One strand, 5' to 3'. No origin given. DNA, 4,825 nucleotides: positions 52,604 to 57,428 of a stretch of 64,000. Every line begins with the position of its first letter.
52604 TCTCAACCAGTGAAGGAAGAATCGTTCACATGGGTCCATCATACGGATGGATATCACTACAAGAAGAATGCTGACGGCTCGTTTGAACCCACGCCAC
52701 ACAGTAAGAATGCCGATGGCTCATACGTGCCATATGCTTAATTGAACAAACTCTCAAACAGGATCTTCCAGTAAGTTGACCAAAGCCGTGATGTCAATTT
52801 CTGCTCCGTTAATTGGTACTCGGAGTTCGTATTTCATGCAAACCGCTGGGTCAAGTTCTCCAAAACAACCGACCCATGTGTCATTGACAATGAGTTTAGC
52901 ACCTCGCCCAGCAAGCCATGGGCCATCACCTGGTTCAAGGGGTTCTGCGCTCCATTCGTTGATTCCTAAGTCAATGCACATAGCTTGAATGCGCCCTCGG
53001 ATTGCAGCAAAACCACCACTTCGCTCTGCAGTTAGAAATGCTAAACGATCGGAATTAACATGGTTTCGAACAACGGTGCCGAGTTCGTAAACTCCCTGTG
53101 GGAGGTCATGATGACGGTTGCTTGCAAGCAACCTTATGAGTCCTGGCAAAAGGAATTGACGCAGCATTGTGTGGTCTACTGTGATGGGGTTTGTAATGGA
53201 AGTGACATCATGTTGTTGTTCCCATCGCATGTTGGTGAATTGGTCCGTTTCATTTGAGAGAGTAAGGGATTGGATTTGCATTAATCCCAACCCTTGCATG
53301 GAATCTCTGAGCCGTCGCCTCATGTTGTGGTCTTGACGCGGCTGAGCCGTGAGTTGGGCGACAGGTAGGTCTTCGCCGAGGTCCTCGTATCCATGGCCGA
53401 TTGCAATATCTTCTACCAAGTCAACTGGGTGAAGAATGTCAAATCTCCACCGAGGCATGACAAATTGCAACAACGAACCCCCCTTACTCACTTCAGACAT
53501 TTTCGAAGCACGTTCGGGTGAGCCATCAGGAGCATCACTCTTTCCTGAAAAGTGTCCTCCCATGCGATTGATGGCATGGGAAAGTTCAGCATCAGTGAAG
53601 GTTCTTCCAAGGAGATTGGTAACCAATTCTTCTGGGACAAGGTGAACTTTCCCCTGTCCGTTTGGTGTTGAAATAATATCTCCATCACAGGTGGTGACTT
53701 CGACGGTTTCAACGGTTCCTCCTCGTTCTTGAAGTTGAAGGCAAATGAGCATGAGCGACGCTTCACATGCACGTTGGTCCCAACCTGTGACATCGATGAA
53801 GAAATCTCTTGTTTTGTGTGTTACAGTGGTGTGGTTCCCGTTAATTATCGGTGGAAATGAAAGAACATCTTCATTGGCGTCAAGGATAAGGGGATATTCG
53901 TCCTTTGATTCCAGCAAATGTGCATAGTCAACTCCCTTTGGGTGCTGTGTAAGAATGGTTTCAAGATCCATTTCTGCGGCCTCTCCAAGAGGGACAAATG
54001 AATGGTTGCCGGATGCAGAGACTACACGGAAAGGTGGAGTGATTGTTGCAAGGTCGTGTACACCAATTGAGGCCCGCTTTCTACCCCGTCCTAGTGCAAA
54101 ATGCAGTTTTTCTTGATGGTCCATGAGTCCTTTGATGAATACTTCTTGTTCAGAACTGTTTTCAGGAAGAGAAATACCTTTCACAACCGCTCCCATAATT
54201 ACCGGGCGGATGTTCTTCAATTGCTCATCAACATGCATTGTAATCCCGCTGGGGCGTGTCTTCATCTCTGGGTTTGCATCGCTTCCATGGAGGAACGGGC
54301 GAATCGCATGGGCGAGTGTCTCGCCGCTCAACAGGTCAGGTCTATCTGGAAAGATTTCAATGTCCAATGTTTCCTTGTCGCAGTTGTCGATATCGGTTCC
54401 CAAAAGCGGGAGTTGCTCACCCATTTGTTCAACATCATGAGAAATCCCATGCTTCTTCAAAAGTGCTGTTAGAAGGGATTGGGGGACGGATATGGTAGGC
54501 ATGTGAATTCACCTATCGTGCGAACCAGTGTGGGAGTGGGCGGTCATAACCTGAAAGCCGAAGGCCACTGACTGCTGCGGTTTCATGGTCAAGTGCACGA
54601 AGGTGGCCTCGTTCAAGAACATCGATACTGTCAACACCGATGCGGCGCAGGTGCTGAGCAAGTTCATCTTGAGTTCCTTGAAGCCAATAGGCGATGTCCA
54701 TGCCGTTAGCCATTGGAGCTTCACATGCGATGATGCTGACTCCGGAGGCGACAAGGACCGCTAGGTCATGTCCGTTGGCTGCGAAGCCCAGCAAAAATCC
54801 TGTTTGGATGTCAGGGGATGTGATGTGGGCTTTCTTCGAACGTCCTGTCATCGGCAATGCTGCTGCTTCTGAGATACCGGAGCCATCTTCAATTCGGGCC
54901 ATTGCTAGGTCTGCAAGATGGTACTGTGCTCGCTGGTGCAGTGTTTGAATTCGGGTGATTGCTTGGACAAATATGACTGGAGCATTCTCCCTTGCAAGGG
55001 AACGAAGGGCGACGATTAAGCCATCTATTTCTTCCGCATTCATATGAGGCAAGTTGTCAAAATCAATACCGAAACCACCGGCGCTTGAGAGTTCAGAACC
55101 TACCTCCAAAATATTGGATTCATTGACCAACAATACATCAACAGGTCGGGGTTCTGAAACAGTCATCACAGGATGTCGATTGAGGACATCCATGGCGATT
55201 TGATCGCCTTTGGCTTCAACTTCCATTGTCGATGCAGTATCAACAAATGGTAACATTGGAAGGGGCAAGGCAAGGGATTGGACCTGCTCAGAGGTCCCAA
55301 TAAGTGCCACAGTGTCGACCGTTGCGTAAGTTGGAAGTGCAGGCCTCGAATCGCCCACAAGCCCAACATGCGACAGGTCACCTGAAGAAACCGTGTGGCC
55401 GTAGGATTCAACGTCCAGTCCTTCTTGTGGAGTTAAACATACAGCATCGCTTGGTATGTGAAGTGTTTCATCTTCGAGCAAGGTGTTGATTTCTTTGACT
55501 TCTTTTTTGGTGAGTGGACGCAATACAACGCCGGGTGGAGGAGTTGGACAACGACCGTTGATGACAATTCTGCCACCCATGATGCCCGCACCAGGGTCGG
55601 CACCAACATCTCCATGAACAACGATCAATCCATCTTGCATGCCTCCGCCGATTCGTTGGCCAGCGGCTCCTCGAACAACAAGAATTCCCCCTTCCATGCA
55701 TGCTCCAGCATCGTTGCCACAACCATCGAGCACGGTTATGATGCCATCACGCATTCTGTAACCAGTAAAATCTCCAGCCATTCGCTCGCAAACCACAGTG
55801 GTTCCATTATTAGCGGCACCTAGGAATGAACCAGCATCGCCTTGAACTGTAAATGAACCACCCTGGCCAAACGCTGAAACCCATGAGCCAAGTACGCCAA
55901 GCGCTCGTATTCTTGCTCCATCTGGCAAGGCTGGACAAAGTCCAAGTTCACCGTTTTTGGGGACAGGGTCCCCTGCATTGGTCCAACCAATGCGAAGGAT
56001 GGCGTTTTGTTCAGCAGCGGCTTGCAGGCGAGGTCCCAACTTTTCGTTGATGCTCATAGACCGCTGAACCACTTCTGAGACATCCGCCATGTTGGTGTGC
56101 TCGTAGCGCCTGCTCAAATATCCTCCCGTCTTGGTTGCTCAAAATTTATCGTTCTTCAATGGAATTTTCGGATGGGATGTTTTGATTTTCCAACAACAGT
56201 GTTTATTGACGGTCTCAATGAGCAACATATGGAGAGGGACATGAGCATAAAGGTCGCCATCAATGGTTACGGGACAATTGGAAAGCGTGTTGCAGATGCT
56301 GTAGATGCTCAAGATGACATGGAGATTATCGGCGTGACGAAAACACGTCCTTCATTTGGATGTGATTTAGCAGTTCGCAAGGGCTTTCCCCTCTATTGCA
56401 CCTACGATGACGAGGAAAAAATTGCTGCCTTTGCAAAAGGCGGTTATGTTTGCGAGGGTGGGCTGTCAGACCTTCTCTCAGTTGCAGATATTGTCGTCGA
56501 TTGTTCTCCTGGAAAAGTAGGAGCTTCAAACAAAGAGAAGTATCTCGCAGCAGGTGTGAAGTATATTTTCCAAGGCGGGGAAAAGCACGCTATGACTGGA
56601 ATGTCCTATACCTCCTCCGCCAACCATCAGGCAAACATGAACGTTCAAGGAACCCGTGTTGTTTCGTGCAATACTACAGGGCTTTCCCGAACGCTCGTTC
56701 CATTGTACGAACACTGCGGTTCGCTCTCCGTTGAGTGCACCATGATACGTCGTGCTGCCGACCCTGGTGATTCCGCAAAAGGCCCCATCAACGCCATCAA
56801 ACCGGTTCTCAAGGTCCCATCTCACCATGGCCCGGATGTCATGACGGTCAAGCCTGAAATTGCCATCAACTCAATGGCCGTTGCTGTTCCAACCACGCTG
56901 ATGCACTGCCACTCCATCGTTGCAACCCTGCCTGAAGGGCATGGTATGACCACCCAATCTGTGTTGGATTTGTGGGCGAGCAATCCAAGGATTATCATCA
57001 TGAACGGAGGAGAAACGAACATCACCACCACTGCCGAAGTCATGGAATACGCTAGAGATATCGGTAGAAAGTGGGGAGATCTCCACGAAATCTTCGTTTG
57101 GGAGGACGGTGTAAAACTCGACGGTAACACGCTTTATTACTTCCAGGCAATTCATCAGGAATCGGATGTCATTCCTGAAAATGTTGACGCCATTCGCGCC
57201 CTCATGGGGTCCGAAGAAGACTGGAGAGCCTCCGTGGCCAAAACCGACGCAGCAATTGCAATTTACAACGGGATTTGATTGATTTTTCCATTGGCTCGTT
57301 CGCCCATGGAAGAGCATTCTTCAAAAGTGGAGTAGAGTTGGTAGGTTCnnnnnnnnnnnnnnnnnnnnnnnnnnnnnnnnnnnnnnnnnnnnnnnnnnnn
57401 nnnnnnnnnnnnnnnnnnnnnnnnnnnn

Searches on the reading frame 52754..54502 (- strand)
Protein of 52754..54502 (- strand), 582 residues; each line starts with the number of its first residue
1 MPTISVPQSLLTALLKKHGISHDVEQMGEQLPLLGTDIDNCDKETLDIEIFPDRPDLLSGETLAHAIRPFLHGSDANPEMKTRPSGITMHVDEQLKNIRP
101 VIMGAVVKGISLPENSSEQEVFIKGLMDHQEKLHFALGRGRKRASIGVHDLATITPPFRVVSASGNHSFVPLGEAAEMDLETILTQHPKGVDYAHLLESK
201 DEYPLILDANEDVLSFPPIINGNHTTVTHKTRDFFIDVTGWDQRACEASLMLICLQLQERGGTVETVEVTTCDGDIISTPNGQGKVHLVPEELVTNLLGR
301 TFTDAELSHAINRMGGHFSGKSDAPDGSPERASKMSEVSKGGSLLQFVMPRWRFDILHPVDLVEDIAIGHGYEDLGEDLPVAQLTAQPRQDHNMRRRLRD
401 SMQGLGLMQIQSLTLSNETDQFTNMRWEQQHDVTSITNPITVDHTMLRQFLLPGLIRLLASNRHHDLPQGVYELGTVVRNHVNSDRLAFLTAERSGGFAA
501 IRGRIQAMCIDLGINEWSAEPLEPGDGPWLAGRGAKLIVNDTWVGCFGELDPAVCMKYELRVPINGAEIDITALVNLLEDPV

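Call 9: search_protein_families(library=pfam, proteins=[window:52754-54502:-], max_evalue=0.001)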
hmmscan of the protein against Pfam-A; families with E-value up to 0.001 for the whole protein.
window:52754-54502:- (582 aa): 3 families
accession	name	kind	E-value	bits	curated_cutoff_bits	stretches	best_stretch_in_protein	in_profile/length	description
PF17759.6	tRNA_synthFbeta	-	2.1e-30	106.2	22.4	1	378-571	4-214/214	Phenylalanyl tRNA synthetase beta chain CLM domain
PF03484.21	B5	-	2.1e-13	50.7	28.6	1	292-372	6-67/67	tRNA synthetase B5 domain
PF03483.22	B3_4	-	1.1e-11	45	29.3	1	122-245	34-131/174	B3/4 domain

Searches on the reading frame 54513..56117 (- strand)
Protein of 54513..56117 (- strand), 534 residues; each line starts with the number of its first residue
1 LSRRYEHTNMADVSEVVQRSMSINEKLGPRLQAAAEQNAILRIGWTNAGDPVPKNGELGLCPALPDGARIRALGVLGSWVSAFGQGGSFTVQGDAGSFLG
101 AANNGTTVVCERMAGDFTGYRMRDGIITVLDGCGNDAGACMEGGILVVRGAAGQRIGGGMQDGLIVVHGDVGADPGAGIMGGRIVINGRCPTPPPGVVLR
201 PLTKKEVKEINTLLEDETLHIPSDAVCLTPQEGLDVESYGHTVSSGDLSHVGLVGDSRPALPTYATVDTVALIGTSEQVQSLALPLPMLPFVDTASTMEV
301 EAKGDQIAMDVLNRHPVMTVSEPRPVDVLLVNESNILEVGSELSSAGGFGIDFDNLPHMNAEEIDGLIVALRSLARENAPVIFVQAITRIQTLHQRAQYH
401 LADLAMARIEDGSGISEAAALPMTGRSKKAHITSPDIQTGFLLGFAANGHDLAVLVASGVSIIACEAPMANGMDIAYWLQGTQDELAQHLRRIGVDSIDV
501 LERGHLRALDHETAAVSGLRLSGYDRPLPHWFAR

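Call 9: search_protein_families(library=pfam, proteins=[window:54513-56117:-], max_evalue=0.001)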
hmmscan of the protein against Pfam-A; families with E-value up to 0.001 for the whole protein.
window:54513-56117:- (534 aa): 1 family
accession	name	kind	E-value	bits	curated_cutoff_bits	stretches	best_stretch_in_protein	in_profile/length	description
PF01493.24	GXGXG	-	1.5e-06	28.4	32.5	1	85-148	100-162/190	GXGXG motif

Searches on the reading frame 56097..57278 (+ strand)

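Call 9: search_protein_families(library=pfam, proteins=[window:56097-57278:+], max_evalue=0.001)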
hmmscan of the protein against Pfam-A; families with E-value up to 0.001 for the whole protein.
window:56097-57278:+ (393 aa): 4 families
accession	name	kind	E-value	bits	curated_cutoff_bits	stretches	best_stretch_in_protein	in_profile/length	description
PF02800.25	Gp_dh_C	-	3.8e-17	62.8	24.4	1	196-351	1-157/158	Glyceraldehyde 3-phosphate dehydrogenase, C-terminal domain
PF00044.30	Gp_dh_N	-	3.8e-06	27.5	31.7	1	51-82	1-32/101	Glyceraldehyde 3-phosphate dehydrogenase, NAD binding domain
PF01113.26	DapB_N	-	2.1e-05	25.1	25.6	1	51-158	1-96/124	Dihydrodipicolinate reductase, N-terminus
PF03447.22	NAD_binding_3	-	0.00098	20.3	24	0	57-157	1-86/116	Homoserine dehydrogenase, NAD binding domain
